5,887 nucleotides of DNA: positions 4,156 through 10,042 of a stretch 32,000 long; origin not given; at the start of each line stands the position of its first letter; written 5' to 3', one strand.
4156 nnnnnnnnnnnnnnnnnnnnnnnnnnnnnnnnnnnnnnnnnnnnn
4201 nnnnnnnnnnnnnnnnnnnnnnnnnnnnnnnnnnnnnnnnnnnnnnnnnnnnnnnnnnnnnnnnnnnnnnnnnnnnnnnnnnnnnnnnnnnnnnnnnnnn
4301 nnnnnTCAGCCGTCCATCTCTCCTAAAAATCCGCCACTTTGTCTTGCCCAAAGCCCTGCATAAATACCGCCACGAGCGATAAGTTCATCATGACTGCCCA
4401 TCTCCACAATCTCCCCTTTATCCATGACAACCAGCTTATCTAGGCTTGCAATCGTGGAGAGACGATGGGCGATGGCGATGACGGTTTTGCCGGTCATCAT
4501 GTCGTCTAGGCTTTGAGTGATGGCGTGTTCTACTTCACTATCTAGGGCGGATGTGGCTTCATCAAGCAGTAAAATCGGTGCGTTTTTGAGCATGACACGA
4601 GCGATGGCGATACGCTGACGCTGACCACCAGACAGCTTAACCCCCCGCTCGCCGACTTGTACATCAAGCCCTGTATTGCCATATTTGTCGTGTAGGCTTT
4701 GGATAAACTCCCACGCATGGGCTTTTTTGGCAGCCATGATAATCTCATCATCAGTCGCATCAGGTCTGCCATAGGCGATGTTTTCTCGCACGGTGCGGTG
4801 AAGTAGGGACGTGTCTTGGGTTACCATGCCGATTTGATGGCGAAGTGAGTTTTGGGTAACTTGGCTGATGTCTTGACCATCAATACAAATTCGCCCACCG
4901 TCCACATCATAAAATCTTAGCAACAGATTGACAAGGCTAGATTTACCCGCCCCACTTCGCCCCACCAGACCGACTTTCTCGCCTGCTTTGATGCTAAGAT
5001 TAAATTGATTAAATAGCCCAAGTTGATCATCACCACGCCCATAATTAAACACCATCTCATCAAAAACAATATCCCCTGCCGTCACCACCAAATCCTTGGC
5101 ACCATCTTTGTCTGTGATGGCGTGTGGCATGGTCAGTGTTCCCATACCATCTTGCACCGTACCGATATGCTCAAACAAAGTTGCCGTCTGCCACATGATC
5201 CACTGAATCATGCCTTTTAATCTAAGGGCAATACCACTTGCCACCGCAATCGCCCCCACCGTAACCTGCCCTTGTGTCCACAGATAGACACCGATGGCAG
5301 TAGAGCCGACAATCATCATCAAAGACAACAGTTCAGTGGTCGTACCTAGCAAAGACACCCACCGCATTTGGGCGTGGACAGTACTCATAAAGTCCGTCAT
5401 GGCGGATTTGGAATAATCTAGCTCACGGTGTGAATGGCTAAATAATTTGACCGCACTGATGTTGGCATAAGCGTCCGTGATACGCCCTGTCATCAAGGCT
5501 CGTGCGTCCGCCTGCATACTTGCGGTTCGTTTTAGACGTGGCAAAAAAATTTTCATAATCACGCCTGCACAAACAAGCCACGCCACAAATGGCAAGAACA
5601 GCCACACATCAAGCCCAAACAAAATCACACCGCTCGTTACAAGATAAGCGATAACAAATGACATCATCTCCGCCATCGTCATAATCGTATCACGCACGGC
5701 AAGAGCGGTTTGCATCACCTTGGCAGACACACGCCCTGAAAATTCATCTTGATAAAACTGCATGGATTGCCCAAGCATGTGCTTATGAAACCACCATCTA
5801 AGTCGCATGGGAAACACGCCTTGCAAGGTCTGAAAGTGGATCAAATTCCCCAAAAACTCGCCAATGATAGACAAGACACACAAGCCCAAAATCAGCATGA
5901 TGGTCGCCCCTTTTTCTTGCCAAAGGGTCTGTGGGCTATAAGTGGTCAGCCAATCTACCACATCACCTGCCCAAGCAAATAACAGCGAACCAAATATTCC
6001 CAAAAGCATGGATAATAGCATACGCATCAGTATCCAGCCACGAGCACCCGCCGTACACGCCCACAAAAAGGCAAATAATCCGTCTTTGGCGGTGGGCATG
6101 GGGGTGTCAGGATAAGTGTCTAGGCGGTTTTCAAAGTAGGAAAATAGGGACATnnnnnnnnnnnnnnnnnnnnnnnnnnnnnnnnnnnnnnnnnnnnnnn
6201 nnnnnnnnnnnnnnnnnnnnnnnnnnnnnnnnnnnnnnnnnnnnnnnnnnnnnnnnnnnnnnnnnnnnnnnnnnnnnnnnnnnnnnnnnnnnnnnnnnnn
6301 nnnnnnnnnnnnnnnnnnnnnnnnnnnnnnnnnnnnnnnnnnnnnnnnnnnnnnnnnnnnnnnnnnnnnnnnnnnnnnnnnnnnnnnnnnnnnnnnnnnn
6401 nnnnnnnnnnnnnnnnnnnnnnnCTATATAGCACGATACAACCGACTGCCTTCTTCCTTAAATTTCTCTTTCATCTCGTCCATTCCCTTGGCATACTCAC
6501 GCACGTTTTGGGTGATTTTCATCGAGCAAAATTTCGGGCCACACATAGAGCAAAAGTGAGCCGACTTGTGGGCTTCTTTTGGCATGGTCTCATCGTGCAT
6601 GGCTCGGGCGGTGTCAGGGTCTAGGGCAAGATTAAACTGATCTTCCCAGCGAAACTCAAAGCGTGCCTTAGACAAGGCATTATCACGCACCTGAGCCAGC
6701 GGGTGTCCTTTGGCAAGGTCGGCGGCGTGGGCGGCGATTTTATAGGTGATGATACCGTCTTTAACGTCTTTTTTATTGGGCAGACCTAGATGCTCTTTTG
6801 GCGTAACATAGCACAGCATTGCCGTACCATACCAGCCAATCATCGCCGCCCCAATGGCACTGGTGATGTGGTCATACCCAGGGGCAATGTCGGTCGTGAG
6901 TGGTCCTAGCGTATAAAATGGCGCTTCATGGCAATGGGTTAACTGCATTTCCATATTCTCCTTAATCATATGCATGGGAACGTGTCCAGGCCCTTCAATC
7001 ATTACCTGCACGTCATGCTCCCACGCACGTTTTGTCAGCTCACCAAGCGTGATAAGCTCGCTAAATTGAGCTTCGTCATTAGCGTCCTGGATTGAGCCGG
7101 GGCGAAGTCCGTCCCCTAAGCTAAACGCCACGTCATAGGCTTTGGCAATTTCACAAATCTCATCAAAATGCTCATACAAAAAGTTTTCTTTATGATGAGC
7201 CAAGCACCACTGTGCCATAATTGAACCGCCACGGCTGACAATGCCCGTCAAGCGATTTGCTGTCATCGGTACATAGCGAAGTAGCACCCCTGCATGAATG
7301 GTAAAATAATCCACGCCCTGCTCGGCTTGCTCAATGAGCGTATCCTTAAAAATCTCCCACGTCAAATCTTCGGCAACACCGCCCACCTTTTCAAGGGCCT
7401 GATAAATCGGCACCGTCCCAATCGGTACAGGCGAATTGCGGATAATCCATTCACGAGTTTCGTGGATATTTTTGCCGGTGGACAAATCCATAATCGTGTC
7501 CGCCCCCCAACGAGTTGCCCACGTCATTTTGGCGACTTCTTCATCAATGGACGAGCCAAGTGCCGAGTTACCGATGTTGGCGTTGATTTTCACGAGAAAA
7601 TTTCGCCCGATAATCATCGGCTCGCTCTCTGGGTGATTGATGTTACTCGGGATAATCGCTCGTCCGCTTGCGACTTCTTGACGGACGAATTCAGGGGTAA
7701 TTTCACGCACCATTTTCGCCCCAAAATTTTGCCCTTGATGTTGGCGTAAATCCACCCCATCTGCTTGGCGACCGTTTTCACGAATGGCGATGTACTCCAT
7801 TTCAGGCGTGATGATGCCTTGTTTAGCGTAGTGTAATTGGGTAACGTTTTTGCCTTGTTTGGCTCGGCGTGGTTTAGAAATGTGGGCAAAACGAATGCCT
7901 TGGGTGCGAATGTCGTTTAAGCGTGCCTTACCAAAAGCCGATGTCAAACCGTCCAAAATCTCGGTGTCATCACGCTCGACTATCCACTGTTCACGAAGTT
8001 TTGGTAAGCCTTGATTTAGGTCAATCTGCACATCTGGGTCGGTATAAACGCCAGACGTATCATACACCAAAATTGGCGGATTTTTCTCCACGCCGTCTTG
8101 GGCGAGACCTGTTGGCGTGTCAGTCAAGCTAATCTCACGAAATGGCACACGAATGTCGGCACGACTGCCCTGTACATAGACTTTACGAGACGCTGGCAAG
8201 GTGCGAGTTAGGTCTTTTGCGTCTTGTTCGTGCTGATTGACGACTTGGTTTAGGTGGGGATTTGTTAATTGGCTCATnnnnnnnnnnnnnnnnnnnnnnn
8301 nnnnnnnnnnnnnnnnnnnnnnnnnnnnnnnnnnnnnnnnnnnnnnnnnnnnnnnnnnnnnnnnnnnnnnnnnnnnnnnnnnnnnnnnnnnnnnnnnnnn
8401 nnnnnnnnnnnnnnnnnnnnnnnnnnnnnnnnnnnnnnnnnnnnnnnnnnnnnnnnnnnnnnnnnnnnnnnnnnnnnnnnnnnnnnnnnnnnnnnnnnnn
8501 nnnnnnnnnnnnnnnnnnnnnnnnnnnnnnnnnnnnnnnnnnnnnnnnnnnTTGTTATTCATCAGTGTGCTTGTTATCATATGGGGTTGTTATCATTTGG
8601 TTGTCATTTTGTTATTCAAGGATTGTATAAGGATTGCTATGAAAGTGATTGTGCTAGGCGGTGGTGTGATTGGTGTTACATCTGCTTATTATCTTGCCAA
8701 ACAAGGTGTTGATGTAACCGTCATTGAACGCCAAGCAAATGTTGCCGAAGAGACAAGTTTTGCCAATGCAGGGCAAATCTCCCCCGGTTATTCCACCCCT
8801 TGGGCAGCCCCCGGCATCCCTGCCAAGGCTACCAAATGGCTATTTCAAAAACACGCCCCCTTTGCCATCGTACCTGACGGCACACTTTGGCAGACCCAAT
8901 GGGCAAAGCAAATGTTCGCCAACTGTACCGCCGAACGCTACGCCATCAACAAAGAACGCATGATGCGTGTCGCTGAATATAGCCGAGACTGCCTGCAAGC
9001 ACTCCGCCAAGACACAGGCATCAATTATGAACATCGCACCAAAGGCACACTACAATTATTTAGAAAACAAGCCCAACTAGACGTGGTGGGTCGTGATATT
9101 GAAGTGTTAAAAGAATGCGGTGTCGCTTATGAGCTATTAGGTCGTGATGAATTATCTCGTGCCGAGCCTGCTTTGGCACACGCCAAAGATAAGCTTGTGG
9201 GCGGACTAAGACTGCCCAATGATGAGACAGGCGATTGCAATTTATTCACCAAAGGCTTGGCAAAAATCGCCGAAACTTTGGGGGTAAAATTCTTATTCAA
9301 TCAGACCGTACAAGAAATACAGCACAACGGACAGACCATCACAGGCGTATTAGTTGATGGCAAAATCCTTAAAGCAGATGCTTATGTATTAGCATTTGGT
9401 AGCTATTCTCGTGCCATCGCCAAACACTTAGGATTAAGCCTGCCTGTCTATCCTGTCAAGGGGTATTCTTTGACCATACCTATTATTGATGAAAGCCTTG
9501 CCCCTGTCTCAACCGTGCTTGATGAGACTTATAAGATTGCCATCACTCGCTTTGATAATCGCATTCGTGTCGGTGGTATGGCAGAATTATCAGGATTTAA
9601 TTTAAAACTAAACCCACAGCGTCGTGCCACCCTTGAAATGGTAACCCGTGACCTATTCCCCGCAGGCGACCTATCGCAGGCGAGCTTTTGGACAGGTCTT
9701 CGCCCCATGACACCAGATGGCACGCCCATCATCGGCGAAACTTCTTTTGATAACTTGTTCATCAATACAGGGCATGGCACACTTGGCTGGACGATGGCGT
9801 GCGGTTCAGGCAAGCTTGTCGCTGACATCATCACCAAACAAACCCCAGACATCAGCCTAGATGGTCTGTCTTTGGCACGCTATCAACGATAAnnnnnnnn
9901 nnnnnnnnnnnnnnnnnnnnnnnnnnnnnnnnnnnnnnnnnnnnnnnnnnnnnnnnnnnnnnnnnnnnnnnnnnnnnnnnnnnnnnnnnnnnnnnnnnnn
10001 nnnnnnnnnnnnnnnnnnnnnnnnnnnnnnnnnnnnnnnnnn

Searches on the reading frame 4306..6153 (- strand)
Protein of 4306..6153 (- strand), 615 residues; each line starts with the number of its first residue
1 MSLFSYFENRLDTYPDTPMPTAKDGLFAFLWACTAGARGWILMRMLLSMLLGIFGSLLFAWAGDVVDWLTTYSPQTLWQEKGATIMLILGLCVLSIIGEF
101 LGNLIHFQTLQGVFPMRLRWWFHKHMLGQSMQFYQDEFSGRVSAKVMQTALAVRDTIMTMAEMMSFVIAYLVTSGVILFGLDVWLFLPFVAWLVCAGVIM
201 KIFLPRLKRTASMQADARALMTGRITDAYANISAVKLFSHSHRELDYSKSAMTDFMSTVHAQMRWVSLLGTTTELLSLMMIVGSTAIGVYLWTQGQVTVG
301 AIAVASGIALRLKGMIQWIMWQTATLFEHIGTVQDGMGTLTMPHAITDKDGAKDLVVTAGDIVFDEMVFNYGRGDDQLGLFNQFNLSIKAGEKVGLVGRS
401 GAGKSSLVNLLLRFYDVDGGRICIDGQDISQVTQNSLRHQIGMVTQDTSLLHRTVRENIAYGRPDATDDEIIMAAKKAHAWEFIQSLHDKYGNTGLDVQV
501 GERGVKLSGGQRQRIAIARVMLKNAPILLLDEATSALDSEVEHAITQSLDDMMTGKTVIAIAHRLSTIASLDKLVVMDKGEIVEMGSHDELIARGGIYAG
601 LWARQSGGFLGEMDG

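Call 38: search_protein_families(library=pfam, proteins=[window:4306-6153:-], max_evalue=0.00001)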
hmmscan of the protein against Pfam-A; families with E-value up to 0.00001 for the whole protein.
window:4306-6153:- (615 aa): 3 families
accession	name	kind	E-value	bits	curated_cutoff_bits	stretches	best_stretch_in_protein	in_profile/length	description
PF00005.33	ABC_tran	-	2.9e-35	122.3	25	1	382-535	2-137/137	ABC transporter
PF00664.28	ABC_membrane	-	5.7e-20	72.6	28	1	43-304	3-262/274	ABC transporter transmembrane region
PF02463.25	SMC_N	-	2e-07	31.1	40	1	446-578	135-212/220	RecF/RecN/SMC N terminal domain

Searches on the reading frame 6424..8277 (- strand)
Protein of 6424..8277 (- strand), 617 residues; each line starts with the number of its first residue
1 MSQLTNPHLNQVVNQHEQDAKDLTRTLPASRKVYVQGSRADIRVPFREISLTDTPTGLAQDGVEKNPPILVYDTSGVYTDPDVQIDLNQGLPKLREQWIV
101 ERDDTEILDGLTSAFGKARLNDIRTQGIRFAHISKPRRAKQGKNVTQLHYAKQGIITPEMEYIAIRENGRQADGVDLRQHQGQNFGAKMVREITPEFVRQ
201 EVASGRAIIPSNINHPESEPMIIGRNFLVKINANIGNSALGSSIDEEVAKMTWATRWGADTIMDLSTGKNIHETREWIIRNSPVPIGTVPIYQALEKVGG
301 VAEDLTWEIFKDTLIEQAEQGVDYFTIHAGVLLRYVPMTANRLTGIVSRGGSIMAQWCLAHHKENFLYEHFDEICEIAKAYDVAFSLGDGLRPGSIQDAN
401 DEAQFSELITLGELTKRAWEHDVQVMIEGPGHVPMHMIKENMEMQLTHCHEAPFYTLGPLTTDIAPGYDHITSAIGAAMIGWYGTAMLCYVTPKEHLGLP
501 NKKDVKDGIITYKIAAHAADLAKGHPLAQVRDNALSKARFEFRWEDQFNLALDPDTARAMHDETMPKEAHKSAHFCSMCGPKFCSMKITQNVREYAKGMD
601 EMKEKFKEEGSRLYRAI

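Call 38: search_protein_families(library=pfam, proteins=[window:6424-8277:-], max_evalue=0.00001)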
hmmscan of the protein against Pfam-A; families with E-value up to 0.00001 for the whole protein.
window:6424-8277:- (617 aa): 2 families
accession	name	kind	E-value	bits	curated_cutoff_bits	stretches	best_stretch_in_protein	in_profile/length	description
PF01964.24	ThiC_Rad_SAM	-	9.1e-193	641.2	25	1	146-590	1-419/420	Radical SAM ThiC family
PF13667.11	ThiC-associated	-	7.3e-35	119.1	27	1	27-106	2-81/81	ThiC-associated domain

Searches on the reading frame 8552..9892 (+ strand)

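Call 38: search_protein_families(library=pfam, proteins=[window:8552-9892:+], max_evalue=0.00001)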
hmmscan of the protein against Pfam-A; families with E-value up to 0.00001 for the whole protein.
window:8552-9892:+ (446 aa): 8 families
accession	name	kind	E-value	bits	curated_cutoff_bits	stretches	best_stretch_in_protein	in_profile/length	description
PF01266.30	DAO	-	4.4e-86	290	27.9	1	31-425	1-352/353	FAD dependent oxidoreductase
PF07992.20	Pyr_redox_2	-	3.9e-12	46.6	26.1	1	31-65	144-178/291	Pyridine nucleotide-disulphide oxidoreductase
PF00070.33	Pyr_redox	-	5.9e-11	43.2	22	1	31-65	1-35/82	Pyridine nucleotide-disulphide oxidoreductase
PF03486.20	HI0933_like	-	1.8e-07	31.3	50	0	31-74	2-45/244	HI0933-like protein Rossmann domain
PF01494.25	FAD_binding_3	-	3.2e-07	30.3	22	0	30-65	2-37/349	FAD binding domain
PF01593.30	Amino_oxidase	-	1.2e-06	28.6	19.8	0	198-285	175-257/443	Flavin containing amine oxidoreductase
PF13450.12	NAD_binding_8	-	1.9e-06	28.5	21.9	1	34-64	1-31/68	NAD(P)-binding Rossmann-like domain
PF01134.28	GIDA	-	5.3e-06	26.2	22.1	0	31-66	1-36/391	Glucose inhibited division protein A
